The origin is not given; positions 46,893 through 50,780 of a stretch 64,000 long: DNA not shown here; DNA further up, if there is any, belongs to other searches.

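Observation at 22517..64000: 41.5-kb same-strand array of 13 secreted-protein genes led by a porP/sprF-like gene: candidate undescribed T9SS-linked surface lectin/adhesin system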

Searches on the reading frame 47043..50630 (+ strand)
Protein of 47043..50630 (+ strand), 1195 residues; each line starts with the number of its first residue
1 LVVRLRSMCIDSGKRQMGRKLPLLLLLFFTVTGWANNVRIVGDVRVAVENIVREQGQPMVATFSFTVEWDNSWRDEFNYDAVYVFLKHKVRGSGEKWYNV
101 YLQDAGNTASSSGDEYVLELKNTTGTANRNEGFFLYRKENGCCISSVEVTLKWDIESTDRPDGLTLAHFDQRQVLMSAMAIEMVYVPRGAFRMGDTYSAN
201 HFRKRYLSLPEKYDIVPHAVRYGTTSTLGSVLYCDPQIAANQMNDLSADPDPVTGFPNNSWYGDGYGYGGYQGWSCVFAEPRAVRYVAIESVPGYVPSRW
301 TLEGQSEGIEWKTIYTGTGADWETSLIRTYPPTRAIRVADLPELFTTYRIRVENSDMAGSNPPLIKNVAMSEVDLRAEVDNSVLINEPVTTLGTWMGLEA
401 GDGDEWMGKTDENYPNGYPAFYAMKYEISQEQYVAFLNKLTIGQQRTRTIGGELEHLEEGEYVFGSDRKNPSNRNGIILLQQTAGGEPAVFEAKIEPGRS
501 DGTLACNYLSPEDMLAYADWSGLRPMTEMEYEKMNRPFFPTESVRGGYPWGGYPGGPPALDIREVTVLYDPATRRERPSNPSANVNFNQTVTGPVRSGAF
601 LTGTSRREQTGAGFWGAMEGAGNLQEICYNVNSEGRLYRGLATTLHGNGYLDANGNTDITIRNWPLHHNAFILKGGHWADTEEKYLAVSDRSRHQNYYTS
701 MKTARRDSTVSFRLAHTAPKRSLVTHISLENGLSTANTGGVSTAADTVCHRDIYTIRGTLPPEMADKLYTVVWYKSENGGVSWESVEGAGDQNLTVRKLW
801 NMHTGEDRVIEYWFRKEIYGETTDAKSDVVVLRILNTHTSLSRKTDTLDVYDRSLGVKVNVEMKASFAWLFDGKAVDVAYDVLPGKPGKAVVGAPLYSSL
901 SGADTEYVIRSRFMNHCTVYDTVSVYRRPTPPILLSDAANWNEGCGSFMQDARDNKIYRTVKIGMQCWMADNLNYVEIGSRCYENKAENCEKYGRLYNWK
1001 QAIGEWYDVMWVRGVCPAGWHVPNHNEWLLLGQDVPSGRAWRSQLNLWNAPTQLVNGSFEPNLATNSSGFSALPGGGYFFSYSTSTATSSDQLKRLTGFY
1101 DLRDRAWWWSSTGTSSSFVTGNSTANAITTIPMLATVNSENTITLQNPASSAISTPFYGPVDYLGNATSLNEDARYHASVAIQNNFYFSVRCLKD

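Call 6: search_protein_families(library=pfam, proteins=[window:47043-50630:+], max_evalue=0.01)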
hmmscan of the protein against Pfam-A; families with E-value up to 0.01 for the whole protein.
window:47043-50630:+ (1195 aa): 2 families
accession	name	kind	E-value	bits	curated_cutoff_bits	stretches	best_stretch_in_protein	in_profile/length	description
PF09603.15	Fib_succ_major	-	1.7e-25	90.8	33.9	1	961-1194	1-187/187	Fibrobacter succinogenes major domain (Fib_succ_major)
PF03781.23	FGE-sulfatase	-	0.00044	20.4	23.3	0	418-533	34-120/255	Sulfatase-modifying factor enzyme 1-like domain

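Call 35: search_protein_families(library=ncbifam, proteins=[window:47091-50630:+], max_evalue=0.01)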
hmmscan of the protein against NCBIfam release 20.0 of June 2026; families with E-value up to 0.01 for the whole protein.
window:47091-50630:+ (1179 aa): 1 family
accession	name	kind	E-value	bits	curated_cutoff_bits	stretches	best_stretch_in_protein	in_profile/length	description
TIGR02145.1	Fib_succ_major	domain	1.1e-36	127.2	41.65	1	933-1100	2-143/176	FISUMP domain-containing protein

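Call 70: search_solved_structures(query=A5, max_evalue=1, show_alignments=0)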
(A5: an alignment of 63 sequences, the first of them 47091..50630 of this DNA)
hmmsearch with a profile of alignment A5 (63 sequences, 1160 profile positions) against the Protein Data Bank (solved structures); distinct sequences matched with E-value up to 1: 2.
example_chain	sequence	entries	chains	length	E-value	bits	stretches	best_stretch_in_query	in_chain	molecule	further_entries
7s0p_M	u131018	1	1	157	0.11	13.4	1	226-308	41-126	Coagulation factor VIII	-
4x8b_A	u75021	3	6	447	0.14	13.1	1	489-529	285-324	Sulfoxide synthase EgtB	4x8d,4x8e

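Call 71: predict_structure(alignment_id=A5)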
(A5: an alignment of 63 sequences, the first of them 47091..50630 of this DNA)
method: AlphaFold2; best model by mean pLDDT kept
length: 1179 residues; sequences in the alignment: 63
mean_pLDDT: 85.7   pTM: 0.77
mean pLDDT of the five models: 85.7, 84.8, 84.5, 84.2, 82.3
residues with pLDDT >= 90: 548; 70-90: 527; 50-70: 74; < 50: 30
segments of 3 or more residues with pLDDT < 50: 1-20, 537-543
pLDDT, mean of each block of 10 residues (from residue 1): 38 36 82 86 91 76 89 86 93 74 89 92 81 92 91 92 91 87 86 92 89 62 88 80 83 82 93 93 93 86 92 90 83 92 85 93 86 84 87 92 93 90 90 88 89 88 80 82 65 95 96 93 76 61 67 79 86 88 76 78 89 94 92 90 93 94 91 90 87 95 86 92 72 93 89 89 87 87 83 92 85 93 89 88 89 88 80 86 89 91 93 89 75 92 91 94 94 93 86 75 91 91 88 73 80 91 86 71 92 89 85 89 86 61 86 90 92 94
secondary structure, 60 per line:
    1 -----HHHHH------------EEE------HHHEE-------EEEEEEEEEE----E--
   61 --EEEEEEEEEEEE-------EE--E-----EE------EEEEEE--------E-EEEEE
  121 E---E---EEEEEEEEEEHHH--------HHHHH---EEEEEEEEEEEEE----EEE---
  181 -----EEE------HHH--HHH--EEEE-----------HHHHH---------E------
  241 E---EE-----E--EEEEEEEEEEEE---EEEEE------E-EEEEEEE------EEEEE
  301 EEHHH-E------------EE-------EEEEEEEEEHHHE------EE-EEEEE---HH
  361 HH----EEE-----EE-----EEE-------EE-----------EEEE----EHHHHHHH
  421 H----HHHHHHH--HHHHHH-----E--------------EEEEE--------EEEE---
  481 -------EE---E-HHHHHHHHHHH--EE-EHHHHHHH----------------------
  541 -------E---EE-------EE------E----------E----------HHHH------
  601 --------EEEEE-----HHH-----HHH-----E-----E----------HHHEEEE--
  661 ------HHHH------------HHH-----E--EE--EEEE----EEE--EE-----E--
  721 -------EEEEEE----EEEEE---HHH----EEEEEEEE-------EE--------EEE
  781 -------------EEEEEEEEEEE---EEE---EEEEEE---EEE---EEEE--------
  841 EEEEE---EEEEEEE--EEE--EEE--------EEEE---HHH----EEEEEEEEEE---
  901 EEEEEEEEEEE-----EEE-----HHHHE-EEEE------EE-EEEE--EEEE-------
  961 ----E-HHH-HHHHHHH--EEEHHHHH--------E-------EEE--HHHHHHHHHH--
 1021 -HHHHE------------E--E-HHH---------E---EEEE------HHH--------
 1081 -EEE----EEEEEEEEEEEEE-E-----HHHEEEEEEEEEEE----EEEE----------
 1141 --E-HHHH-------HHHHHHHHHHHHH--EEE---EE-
elements in order (helices of 4 or more, strands of 3 or more residues): H6-10 E23-25 E44-53 E63-74 E100-105 E116-121 E129-138 H150-154 E158-170 E175-177 E186-188 E205-208 H220-224 E255-266 E270-274 E283-289 E296-302 E329-337 E351-355 H359-362 E367-369 E382-384 E405-408 H414-421 H426-432 H435-440 E461-465 E474-477 H495-505 H512-518 H591-594 E609-613 E655-658 H667-670 E698-701 E706-708 E728-733 E738-742 E753-760 E778-780 E794-804 E808-810 E814-819 E823-825 E829-832 E841-845 E849-855 E858-860 E863-865 E874-877 E888-897 E901-911 E917-919 H925-928 E931-934 E944-947 E950-953 H971-977 E980-982 H983-987 E1004-1006 H1009-1018 H1022-1025 E1060-1063 E1082-1084 E1089-1101 E1112-1122 E1127-1130 H1145-1148 H1156-1168 E1171-1173

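Call 73: fold_search(model_id=the predicted structure, library=pdb)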
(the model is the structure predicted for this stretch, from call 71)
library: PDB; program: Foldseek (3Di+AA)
matches with E <= 10: 1833; with E <= 0.001: 541
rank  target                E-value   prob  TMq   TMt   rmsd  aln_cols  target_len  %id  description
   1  4u48                  2.2e-06  0.90  0.10  0.09  35.8      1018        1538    8  Crystal structure of Salmonella alpha-2-macroglobulin (released 2014-09-17)
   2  5anm_L                3.2e-06  1.00  0.07  0.30  12.6       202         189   13  Crystal structure of IgE Fc in complex with a neutralizing antibody (released 2015-09-30)
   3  5ihb_A                4.4e-06  1.00  0.08  0.29  11.4       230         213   13  Structure of the immune receptor CD33 (released 2017-03-29)
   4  8s72_L                4.6e-06  1.00  0.07  0.29  13.8       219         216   10  Crystal structure of neutralizing Fab Eq4.Dp46-3D from equine antivenom bound to a consensus short chain three finger  (released 2025-09-10)
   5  4u4j                  4.6e-06  0.85  0.10  0.08  36.8      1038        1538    8  Crystal structure of Salmonella alpha-2-macroglobulin mutant Y1175G (released 2014-09-17)
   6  7y9a_A                5.1e-06  1.00  0.10  0.35   8.4       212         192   10  Crystal structure of sDscam Ig1-2 domains, isoform beta2v6 (released 2023-05-24)
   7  1sg3_B                5.1e-06  1.00  0.10  0.32  23.9       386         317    9  Structure of allantoicase (released 2004-03-02)
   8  7a7d_a                5.4e-06  1.00  0.08  0.14  22.6       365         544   12  Cadherin fit into cryo-ET map (released 2020-12-23)
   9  6ii4_F                6.0e-06  1.00  0.07  0.29  12.9       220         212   11  Crystal structure of H7 hemagglutinin from A/Anhui/1/2013 in complex with a human neutralizing antibody L4A-14 (released 2018-10-24)
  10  8sja_C                6.6e-06  1.00  0.06  0.28  13.4       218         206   13  Ara H 6 13D9 16A8 (released 2024-12-25)
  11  5uv6_B                7.4e-06  1.00  0.09  0.26  17.1       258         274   11  Crystal structure of human Opioid Binding Protein/Cell Adhesion Molecule Like (OPCML) (released 2018-03-21)
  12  9g43_A                7.4e-06  0.97  0.11  0.19  32.7       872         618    8  Crystal structure of a galactose oxidase from Pseudoarthrobacter siccitolerans (released 2025-07-23)
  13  5erp_B                7.8e-06  1.00  0.09  0.18  12.8       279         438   12  Crystal structure of human Desmocollin-2 ectodomain fragment EC2-5 (released 2016-06-15)
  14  8s80_F                8.2e-06  1.00  0.07  0.30  14.1       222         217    9  Domains 4 and 5 of Sap S-layer protein from Bacillus anthracis (released 2024-11-20)
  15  5e4q                  8.2e-06  1.00  0.10  0.29  12.1       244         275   11  Crystal structure of mouse CNTN3 FN1-FN3 domains (released 2016-08-31)
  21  9fly_A                1.3e-05  1.00  0.11  0.14   9.2       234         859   10  CryoEM structure of the base (4151-5009) in the grappling hook protein A (GhpA) in the bacterium Aureispira sp. CCB-QB (released 2024-10-16)
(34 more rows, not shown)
